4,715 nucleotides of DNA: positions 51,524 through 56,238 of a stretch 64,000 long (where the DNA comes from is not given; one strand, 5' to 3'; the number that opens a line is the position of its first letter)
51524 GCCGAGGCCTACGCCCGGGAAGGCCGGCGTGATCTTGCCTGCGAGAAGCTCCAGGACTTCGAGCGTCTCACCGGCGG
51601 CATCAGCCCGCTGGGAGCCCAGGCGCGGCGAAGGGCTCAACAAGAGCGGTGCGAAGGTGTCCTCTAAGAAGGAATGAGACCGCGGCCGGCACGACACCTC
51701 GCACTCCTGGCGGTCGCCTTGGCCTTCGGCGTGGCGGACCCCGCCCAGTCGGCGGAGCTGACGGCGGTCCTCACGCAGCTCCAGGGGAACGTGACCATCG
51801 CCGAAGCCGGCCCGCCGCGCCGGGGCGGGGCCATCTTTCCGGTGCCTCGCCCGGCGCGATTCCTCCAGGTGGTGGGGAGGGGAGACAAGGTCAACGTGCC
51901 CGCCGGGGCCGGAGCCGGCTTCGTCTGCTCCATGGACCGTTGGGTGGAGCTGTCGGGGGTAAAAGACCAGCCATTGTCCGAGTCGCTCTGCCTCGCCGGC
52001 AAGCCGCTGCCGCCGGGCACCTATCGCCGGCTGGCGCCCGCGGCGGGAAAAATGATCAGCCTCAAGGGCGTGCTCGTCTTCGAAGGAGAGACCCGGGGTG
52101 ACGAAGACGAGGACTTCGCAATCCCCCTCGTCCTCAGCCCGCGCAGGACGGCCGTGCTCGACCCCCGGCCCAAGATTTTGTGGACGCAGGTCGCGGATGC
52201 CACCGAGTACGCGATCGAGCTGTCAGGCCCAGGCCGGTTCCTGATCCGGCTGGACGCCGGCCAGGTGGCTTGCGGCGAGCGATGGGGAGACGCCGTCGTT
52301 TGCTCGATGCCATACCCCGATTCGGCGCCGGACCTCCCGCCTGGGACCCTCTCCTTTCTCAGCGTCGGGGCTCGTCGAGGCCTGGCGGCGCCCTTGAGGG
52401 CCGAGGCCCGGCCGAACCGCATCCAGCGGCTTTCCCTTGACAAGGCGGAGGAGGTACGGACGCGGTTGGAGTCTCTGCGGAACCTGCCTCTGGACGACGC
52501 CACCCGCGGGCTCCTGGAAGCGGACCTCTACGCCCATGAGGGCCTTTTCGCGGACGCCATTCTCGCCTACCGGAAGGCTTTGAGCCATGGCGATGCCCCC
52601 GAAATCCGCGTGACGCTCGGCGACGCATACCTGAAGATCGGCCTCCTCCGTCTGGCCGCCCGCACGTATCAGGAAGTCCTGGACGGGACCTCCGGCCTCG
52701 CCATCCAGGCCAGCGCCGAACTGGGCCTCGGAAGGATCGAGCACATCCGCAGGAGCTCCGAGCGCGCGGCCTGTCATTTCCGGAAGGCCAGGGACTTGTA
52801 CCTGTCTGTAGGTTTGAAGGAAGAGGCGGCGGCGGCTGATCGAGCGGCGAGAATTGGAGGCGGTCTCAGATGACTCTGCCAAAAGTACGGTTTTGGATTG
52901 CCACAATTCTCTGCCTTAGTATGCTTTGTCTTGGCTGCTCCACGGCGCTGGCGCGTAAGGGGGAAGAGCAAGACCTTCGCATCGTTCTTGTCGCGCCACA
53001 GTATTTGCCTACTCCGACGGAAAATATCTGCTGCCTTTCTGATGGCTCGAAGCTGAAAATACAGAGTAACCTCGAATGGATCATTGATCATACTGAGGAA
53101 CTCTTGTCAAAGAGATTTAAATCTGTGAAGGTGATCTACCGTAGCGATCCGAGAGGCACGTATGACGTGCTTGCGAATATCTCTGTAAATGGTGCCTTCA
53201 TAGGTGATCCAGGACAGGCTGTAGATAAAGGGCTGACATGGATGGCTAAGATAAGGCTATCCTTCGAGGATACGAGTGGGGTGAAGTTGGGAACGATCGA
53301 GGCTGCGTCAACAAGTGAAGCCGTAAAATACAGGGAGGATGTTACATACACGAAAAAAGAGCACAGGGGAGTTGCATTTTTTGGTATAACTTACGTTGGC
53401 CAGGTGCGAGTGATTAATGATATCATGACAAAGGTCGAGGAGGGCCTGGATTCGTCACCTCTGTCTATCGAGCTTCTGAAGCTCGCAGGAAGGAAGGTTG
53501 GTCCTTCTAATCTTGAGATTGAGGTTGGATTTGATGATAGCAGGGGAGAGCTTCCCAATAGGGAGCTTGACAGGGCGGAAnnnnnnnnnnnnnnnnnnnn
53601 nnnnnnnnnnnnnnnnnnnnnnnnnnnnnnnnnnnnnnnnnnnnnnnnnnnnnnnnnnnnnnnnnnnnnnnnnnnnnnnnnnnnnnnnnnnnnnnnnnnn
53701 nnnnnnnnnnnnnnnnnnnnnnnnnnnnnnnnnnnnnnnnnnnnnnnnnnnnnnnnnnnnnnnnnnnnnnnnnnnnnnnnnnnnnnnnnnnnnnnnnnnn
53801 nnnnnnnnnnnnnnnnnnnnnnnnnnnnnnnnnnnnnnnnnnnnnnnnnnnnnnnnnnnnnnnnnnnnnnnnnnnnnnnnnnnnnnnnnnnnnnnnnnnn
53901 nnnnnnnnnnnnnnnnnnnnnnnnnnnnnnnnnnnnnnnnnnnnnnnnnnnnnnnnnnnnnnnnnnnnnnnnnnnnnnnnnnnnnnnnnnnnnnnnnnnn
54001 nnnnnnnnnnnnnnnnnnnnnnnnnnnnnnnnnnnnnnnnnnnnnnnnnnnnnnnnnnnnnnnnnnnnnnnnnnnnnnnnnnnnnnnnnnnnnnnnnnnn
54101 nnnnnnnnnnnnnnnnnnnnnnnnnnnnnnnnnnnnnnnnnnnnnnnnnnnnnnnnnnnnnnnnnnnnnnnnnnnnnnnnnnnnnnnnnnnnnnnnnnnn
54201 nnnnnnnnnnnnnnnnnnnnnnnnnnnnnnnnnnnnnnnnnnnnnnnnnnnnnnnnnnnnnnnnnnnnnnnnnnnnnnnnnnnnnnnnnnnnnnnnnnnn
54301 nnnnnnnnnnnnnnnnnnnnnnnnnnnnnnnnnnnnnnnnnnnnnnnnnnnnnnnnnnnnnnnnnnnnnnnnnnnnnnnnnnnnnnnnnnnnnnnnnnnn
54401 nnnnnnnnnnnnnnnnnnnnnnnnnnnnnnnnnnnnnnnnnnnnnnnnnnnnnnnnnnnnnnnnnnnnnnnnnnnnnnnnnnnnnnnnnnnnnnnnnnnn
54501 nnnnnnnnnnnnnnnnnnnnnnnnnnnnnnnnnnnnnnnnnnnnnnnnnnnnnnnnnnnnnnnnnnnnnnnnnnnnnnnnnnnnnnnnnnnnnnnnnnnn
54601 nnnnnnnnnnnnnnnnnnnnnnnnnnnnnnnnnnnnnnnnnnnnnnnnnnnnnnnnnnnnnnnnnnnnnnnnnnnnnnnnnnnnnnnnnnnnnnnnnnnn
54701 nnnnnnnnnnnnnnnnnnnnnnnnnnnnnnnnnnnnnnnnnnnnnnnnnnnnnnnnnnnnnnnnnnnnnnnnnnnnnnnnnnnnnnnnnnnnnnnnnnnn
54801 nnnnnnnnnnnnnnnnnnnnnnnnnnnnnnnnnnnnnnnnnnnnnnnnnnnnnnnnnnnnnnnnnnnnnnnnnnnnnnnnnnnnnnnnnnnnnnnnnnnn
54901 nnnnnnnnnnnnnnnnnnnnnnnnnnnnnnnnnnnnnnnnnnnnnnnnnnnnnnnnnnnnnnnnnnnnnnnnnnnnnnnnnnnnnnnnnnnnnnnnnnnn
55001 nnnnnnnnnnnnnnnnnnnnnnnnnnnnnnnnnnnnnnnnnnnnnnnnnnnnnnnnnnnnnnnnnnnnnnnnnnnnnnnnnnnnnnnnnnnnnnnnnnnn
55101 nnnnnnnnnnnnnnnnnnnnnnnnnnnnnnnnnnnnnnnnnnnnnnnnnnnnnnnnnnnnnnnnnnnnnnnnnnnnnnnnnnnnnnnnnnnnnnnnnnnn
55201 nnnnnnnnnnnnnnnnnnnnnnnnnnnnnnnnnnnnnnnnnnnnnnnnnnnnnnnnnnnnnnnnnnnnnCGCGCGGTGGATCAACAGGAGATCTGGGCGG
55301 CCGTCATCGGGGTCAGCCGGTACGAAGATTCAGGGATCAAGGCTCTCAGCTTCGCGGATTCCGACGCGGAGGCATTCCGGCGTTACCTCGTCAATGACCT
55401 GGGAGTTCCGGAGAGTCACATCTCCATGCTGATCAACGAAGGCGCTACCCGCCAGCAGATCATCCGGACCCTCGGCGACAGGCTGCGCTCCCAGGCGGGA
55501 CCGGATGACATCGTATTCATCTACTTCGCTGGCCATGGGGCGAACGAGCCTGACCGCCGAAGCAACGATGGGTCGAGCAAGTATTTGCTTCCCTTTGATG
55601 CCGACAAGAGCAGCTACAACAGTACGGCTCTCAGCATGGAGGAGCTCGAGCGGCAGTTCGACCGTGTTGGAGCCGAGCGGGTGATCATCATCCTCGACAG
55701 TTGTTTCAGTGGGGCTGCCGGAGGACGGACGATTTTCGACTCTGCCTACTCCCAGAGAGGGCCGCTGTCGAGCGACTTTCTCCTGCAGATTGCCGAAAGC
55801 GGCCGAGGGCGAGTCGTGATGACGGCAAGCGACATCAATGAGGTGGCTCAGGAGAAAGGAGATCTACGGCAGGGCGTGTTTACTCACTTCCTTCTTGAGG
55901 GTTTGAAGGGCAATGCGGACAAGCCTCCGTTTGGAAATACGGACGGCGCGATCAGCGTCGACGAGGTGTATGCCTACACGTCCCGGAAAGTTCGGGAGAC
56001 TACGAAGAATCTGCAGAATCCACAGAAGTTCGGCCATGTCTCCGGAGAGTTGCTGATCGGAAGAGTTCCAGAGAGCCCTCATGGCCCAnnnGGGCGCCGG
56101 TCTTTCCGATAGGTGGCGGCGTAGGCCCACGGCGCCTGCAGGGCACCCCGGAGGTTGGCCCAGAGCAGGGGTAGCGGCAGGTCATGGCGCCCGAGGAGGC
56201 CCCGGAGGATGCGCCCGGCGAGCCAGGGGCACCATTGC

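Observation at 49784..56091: Three-gene envelope operon combining two caspase-fold proteases: CHAT-TM-TPR, secreted TPR protein, and Ig-repeat/caspase lipoprotein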

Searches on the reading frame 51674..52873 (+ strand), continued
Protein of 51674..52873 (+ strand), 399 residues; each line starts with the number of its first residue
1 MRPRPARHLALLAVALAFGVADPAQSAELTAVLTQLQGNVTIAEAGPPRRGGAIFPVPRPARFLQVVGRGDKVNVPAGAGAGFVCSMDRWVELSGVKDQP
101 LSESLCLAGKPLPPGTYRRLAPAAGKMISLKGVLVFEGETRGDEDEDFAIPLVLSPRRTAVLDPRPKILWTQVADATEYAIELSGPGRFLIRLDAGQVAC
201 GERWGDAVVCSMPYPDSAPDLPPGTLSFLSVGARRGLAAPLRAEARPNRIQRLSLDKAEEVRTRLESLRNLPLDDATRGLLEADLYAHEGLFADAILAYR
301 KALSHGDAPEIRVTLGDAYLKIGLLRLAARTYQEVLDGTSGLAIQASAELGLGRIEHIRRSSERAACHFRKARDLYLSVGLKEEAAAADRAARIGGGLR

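Call 92: list_cluster_members(proteins=[P0291, P0187, P0192, P0161, P0157, P0169, P0205, P0209, P0251, P0306])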
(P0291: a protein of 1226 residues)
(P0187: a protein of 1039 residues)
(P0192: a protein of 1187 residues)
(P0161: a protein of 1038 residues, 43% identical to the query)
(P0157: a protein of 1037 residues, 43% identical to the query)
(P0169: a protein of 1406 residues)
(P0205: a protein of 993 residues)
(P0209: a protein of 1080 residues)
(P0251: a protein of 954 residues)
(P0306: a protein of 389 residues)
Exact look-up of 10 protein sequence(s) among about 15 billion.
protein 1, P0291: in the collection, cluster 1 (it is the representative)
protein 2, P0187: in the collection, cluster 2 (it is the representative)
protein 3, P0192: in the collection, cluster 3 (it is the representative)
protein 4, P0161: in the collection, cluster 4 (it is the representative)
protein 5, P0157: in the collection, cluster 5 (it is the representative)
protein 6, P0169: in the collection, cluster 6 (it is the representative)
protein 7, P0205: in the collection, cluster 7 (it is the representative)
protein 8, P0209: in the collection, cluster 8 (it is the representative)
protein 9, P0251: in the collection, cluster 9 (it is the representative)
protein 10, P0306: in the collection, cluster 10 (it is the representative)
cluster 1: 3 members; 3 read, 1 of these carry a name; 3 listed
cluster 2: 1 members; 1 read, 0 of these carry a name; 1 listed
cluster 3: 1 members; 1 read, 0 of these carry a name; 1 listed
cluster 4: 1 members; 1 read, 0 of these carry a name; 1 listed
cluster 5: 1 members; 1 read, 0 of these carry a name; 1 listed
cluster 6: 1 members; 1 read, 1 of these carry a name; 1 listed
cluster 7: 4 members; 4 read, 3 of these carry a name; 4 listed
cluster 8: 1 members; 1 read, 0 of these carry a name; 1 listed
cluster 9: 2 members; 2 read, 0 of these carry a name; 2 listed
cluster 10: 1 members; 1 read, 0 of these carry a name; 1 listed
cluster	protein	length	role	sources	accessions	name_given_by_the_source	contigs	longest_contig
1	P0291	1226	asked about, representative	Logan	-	-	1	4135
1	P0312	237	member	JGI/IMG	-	tetratricopeptide (TPR) repeat protein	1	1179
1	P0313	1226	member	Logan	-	-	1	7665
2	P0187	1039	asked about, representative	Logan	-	-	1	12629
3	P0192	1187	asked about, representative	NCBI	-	-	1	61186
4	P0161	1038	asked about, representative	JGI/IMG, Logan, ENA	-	-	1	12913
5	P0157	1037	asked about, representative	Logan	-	-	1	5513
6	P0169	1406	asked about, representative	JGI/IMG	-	CHAT domain-containing protein/tetratricopeptide (TPR) repeat protein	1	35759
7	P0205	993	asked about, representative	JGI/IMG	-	tetratricopeptide (TPR) repeat protein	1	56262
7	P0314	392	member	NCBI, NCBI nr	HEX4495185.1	MAG TPA: CHAT domain-containing protein, partial [Thermoanaerobaculia bacterium] | CHAT domain-containing protein [Thermoanaerobaculia bacterium]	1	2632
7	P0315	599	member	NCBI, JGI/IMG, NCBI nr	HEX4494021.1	MAG TPA: tetratricopeptide repeat protein, partial [Thermoanaerobaculia bacterium] | tetratricopeptide (TPR) repeat protein | tetratricopeptide repeat protein [Thermoanaerobaculia bacterium]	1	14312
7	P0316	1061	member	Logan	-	-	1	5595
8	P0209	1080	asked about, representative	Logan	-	-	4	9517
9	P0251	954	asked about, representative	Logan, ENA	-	-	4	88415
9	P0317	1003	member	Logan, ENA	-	-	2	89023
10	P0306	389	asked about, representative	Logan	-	-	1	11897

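Call 93: find_related_loci(query=P0192, collection=genome_contigs, flank=8000)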
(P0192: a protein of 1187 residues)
Query P0192 (1187 aa) in genome_contigs; peptide patterns used: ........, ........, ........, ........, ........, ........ (x = any residue, [..] = any of these).
96 stretches matched a pattern; 2 encode a relative of the query (tblastn E <= 1e-3); 2 distinct loci.
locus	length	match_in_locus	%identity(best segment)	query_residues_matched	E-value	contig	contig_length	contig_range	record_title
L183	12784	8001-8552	27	589-738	3e-9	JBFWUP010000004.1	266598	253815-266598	MAG: Candidatus Melainabacteria bacterium isolate CA_2019_TPBF_73 NODE_420_length_266598_cov_47.127004_TPBF, whole genom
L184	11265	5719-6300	30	580-783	3e-7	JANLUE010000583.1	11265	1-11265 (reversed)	MAG: Gemmataceae bacterium isolate OTE_25_concoct_364 OTE_25_k141_2113368, whole genome shotgun sequence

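Call 96: search_solved_structures(query=L001:11258-14425:+, max_evalue=0.001)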
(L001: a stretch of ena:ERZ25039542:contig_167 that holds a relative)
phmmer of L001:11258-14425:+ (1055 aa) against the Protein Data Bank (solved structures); distinct sequences matched with E-value up to 0.001: 54.
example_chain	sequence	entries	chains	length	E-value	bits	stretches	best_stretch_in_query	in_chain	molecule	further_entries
5a7d_B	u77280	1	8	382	1.7e-20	76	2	283-464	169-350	PINS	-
4a1s_A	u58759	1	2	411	1.2e-19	73.2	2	283-457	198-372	PARTNER OF INSCUTEABLE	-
3sf4_A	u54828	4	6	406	1.3e-17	66.4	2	284-486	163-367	G-protein-signaling modulator 2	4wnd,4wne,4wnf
4wng_A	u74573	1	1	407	1.3e-17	66.4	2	284-486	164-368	G-protein-signaling modulator 2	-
6hc2_A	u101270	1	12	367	2.6e-17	65.4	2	284-470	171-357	G-protein-signaling modulator 2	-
5a6c_A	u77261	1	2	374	4.8e-17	64.5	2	284-474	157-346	G-PROTEIN-SIGNALING MODULATOR 2, AFADIN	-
3ro2_A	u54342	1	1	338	4.3e-16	61.4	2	282-462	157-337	G-protein-signaling modulator 2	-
4g2v_A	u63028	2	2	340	5e-16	61.2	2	282-462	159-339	G-protein-signaling modulator 2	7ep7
4jhr_A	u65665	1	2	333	8.2e-14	53.8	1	282-466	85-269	G-protein-signaling modulator 2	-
8bu0_A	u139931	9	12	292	2.1e-12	49.2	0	195-254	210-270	Consensus tetratricopeptide repeat protein | Crystal structure of an 8-repeat consensus TPR superhelix with Zinc. | Monomer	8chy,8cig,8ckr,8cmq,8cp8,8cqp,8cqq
7obi_A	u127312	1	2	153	5.3e-12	47.8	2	194-253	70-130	CTPR-rv4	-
9qhc_A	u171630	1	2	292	7e-12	47.4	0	195-252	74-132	Engineered tetratricopeptide repeat protein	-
3ro3_A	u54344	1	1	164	1.1e-09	40.1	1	342-434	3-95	G-protein-signaling modulator 2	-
6fv0_A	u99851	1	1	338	1.3e-09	39.9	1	280-460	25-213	Kinesin light chain 1,Torsin-1A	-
6fuz_A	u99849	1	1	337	1.3e-09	39.9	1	280-460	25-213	Kinesin light chain 1,Kinesin light chain 1,C-Jun-amino-terminal kinase-interacting protei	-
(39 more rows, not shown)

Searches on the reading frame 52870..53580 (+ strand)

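Call 41: search_protein_families(library=pfam, proteins=[window:52870-53580:+], max_evalue=1)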
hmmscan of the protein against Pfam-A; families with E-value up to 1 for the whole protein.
window:52870-53580:+ (237 aa): 1 family
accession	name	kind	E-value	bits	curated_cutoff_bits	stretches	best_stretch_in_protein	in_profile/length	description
PF24252.1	CdrL_M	-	0.19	12.5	27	1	65-109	7-52/77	CdrL-like, middle region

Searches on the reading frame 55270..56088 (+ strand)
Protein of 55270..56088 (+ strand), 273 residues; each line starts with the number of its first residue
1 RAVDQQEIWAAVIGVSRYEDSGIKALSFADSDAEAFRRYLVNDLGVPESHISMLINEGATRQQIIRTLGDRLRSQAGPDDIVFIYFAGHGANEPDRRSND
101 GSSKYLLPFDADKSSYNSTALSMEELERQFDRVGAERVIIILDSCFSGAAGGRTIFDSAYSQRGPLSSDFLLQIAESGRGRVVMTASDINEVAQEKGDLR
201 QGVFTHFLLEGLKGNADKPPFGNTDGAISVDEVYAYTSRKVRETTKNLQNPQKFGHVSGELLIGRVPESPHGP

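Call 98: search_solved_structures(query=window:55270-56088:+, max_evalue=0.001)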
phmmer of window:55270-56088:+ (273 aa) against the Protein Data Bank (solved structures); distinct sequences matched with E-value up to 0.001: 1.
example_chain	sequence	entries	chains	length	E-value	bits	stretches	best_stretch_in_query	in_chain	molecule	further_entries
3bij_A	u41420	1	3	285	0.00091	22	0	51-159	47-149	Uncharacterized protein GSU0716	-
